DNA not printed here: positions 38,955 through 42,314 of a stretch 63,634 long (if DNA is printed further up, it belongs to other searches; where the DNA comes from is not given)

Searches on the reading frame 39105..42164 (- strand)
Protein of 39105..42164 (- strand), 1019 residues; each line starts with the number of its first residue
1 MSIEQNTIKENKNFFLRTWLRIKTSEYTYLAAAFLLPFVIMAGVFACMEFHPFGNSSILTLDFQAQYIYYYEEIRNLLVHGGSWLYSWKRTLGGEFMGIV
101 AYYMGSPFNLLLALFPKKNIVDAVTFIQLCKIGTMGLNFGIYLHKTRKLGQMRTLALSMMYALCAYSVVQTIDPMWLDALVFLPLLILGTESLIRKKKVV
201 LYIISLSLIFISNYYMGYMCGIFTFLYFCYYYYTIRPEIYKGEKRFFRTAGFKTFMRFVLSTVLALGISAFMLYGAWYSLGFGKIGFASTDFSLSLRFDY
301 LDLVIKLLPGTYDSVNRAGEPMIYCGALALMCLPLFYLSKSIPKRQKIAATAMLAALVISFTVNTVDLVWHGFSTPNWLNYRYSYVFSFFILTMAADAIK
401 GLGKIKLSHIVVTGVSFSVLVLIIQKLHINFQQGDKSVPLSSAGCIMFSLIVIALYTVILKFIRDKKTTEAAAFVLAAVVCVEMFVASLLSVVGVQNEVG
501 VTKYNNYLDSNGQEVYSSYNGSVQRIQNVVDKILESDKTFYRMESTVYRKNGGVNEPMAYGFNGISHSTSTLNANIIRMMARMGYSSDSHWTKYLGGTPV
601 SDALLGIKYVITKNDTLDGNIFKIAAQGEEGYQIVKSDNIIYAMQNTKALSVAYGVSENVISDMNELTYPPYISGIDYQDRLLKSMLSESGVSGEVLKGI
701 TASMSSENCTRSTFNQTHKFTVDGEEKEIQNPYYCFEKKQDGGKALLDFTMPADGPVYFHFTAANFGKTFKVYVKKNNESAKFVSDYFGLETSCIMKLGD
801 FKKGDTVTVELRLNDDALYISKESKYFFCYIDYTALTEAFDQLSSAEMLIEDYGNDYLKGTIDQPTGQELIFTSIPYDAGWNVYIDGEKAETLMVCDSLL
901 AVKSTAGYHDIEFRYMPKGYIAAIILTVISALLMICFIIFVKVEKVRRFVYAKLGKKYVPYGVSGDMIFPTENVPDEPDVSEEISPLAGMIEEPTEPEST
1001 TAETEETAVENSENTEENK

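Call 78: search_protein_families(library=ncbifam, max_evalue=0.00001, proteins=[window:39105-42164:-])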
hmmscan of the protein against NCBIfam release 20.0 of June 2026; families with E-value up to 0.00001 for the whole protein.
window:39105-42164:- (1019 aa): 2 families
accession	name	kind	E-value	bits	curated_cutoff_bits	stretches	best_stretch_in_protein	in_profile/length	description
NF047590.1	GlcsyltransPgfM2Strep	equivalog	1.7e-97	327.6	1500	1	20-937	16-876/884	glycosyltransferase PgfM2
NF047589.1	GlcsyltransPgfM1Strep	equivalog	1.7e-95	321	1400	2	27-490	10-485/955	glycosyltransferase PgfM1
